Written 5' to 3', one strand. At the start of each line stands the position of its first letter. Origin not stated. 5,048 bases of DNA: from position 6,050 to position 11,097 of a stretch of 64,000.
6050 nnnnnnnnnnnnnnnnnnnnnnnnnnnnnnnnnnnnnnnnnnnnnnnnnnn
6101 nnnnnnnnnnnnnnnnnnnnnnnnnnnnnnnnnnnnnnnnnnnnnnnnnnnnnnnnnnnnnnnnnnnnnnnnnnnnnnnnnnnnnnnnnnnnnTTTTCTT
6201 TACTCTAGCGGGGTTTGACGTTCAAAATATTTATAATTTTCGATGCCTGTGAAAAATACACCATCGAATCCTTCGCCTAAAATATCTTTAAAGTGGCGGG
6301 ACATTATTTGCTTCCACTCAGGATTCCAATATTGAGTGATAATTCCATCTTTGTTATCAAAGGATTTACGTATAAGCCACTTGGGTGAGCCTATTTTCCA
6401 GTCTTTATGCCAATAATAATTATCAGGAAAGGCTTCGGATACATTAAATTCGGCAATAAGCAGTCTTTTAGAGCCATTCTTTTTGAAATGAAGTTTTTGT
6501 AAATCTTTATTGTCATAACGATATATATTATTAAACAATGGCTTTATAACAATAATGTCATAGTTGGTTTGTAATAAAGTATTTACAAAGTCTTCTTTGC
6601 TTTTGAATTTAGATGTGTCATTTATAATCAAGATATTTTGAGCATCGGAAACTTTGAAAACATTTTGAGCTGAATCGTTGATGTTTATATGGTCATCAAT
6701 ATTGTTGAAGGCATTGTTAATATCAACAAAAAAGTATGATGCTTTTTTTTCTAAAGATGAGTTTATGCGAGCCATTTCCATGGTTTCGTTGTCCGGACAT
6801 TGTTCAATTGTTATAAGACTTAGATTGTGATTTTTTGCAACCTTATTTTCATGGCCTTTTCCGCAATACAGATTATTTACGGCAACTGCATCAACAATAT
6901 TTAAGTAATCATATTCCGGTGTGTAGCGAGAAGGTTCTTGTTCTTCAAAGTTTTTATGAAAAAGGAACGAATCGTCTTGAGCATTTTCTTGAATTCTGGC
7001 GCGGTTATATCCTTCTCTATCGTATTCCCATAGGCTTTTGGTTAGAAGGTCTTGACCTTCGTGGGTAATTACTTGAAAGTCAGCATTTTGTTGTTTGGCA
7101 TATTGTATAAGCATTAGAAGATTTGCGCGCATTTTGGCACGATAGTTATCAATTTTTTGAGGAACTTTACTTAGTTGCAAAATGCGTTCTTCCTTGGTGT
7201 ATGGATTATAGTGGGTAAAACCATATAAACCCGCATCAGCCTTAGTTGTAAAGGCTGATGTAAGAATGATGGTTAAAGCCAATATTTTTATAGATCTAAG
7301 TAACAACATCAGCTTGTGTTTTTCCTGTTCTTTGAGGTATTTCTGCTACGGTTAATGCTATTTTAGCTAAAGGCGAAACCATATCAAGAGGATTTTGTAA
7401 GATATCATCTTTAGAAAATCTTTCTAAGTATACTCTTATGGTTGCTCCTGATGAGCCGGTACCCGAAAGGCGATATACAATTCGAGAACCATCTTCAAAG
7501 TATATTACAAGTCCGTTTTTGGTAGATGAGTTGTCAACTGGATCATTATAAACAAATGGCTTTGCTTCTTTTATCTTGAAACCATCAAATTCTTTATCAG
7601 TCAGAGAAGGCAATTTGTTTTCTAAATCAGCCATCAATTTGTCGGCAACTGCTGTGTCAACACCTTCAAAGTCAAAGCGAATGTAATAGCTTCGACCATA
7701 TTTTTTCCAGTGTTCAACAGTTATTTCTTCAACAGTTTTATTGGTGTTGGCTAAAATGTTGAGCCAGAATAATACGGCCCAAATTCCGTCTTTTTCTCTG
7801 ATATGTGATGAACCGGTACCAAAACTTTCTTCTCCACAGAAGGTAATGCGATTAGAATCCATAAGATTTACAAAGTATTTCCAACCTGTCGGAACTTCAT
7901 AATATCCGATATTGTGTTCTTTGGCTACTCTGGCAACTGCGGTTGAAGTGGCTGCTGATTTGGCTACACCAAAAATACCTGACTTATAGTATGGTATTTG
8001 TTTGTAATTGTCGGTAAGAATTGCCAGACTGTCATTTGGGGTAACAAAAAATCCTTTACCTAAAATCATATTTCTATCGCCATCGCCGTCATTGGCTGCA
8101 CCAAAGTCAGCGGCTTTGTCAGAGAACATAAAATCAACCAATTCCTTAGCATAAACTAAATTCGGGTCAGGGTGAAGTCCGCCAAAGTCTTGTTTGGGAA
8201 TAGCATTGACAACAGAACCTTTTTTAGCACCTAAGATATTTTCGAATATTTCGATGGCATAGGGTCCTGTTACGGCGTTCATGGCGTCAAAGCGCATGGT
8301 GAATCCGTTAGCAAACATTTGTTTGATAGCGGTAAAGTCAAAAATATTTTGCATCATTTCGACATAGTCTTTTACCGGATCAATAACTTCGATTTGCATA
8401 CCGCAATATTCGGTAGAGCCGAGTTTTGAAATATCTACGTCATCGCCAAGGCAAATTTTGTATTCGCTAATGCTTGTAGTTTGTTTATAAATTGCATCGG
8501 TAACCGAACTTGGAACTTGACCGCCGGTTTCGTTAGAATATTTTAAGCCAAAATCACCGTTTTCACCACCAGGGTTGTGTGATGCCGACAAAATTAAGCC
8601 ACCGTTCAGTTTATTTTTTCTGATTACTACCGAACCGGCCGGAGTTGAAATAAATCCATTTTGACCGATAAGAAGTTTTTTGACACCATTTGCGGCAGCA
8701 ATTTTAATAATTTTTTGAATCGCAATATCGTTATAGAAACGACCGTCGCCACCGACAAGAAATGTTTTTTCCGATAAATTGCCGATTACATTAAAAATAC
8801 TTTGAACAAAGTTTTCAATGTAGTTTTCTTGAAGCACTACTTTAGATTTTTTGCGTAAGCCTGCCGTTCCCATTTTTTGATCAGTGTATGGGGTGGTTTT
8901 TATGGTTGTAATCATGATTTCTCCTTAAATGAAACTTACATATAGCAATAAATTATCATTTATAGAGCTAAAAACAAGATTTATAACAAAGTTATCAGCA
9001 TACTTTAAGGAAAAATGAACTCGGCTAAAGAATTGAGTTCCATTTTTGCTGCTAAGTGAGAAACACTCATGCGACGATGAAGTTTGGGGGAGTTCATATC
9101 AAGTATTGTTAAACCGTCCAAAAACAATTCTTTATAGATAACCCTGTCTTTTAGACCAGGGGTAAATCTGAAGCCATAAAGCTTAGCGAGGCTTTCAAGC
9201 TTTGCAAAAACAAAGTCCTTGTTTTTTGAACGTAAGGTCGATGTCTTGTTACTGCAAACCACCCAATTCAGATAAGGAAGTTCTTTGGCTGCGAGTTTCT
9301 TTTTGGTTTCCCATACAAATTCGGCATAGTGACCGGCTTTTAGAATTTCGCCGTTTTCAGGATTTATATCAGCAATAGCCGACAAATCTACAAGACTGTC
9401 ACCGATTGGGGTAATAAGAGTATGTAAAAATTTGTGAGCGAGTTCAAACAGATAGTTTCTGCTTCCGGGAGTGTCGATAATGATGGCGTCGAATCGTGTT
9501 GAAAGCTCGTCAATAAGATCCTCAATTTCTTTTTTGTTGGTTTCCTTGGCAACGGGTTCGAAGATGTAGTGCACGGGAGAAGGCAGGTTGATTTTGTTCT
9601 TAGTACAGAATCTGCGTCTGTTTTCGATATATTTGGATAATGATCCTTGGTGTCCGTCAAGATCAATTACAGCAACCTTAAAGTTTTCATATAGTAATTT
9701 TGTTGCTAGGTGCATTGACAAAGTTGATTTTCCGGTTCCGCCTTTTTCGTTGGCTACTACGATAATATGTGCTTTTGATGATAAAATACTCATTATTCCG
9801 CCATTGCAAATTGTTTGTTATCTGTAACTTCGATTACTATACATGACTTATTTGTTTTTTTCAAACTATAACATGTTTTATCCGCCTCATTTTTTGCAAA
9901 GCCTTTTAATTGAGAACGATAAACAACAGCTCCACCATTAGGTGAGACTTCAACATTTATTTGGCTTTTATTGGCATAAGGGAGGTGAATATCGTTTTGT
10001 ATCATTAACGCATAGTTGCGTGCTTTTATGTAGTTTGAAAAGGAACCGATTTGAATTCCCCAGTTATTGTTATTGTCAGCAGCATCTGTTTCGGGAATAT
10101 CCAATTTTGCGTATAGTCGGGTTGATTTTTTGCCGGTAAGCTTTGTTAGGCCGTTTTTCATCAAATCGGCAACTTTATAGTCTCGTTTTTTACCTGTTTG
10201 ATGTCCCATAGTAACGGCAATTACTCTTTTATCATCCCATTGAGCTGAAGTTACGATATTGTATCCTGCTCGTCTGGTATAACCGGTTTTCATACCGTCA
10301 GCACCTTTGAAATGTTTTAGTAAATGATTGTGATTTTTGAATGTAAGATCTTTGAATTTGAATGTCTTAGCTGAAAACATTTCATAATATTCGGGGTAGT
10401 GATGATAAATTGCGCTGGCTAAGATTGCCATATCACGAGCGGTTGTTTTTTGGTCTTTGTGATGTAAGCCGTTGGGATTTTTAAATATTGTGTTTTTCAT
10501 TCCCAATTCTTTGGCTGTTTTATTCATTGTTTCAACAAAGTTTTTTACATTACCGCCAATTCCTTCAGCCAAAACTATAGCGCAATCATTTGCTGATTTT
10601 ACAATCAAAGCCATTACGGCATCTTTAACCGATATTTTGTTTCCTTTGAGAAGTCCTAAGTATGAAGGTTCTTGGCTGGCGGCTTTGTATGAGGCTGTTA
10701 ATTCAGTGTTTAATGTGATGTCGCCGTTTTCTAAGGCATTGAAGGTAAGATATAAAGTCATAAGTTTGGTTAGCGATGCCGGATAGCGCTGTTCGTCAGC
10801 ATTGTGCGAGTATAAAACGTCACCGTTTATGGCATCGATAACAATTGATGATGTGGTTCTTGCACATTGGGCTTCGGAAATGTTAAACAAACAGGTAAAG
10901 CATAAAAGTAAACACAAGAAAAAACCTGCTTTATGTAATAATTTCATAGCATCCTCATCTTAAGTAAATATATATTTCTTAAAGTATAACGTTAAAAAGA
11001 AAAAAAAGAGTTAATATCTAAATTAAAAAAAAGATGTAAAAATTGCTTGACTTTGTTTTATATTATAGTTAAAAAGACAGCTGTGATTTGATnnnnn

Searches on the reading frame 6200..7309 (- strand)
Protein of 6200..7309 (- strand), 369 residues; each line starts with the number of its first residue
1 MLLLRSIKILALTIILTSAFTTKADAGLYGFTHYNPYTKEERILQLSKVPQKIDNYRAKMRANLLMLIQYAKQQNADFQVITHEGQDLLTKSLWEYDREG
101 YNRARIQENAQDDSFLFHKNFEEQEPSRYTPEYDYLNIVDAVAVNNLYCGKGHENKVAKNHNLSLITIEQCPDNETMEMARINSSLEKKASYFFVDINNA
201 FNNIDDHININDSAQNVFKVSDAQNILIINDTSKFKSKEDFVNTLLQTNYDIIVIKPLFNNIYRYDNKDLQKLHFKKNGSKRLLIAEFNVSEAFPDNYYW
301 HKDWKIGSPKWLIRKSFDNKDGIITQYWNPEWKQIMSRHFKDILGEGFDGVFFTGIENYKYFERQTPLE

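Call 6: search_protein_families(library=pfam, proteins=[window:6200-7309:-])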
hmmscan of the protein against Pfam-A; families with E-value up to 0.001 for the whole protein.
window:6200-7309:- (369 aa): 0 families

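Call 11: search_protein_families(library=pfam, proteins=[window:6200-7309:-], max_evalue=10)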
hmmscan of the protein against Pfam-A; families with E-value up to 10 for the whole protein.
window:6200-7309:- (369 aa): 1 family
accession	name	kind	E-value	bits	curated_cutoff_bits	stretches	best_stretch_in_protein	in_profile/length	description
PF03537.19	Glyco_hydro_114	-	0.023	14.4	27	1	302-360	59-119/231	Glycoside-hydrolase family GH114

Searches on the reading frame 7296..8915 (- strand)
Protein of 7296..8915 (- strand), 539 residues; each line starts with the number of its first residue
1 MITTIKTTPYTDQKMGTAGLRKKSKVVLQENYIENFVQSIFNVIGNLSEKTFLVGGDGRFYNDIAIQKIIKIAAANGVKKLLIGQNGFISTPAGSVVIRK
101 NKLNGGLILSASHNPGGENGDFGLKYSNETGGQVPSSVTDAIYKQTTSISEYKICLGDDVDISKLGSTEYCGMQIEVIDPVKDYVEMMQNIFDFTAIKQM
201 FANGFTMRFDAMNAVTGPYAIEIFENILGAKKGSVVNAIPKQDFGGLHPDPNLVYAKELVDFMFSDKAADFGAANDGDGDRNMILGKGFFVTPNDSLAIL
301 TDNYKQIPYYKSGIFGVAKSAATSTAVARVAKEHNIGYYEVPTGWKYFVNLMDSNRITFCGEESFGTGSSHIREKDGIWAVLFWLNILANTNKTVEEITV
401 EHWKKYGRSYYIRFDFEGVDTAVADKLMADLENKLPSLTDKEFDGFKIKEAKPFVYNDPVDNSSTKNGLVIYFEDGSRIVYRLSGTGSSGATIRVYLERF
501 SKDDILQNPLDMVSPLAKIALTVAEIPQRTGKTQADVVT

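Call 6: search_protein_families(library=pfam, proteins=[window:7296-8915:-])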
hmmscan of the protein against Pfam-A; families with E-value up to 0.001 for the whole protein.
window:7296-8915:- (539 aa): 5 families
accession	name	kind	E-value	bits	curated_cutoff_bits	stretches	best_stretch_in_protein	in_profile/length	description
PF24947.1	PGM1_C_vert_fung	-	8.5e-38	130.2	27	1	408-534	1-136/138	Phosphoglucomutase-1, C-terminal domain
PF02878.22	PGM_PMM_I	-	6.1e-32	110.6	22.5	1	13-152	2-137/138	Phosphoglucomutase/phosphomannomutase, alpha/beta/alpha domain I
PF02880.22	PGM_PMM_III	-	1e-25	90.6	20.7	1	293-406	2-115/115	Phosphoglucomutase/phosphomannomutase, alpha/beta/alpha domain III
PF02879.22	PGM_PMM_II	-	3.2e-13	50.5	29.3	1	183-285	2-99/103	Phosphoglucomutase/phosphomannomutase, alpha/beta/alpha domain II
PF00408.26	PGM_PMM_IV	-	0.00013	22.4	23.1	1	462-504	21-57/68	Phosphoglucomutase/phosphomannomutase, C-terminal domain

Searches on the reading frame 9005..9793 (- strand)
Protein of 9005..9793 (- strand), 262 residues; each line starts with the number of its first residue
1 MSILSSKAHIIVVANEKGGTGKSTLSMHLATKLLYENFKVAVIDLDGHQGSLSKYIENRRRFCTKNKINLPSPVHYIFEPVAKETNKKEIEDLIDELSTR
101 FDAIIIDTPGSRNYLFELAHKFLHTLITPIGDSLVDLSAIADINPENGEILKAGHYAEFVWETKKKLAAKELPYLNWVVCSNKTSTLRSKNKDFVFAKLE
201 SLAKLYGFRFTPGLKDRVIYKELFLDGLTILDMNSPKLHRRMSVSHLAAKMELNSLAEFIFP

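Call 6: search_protein_families(library=pfam, proteins=[window:9005-9793:-])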
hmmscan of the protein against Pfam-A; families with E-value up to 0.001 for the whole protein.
window:9005-9793:- (262 aa): 5 families
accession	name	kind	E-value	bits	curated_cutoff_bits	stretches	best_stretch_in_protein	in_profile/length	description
PF09140.17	MipZ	-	7.6e-78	261.8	20.7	1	9-257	1-255/262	ATPase MipZ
PF13614.12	AAA_31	-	7e-14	52.6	27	1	9-55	2-47/177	AAA domain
PF01656.29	CbiA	-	2.1e-11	44.3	25.4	1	11-107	1-54/125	CobQ/CobB/MinD/ParA nucleotide binding domain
PF10609.15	ParA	-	3.1e-09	37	27.1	1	8-67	3-62/246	NUBPL iron-transfer P-loop NTPase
PF16575.11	CLP1_P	-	1.8e-06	28.3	26.6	1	19-111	4-113/188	mRNA cleavage and polyadenylation factor CLP1 P-loop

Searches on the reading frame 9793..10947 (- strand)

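Call 6: search_protein_families(library=pfam, proteins=[window:9793-10947:-])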
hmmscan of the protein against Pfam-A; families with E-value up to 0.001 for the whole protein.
window:9793-10947:- (384 aa): 3 families
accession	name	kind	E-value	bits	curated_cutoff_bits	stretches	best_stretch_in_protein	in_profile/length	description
PF00768.25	Peptidase_S11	-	1.5e-70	237.8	27.6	1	29-250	10-238/239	D-alanyl-D-alanine carboxypeptidase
PF13354.11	Beta-lactamase2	-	3.8e-15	56.2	22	1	39-182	6-148/214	Beta-lactamase enzyme family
PF05036.18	SPOR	-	0.00035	21.3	21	1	293-372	2-75/76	SPOR domain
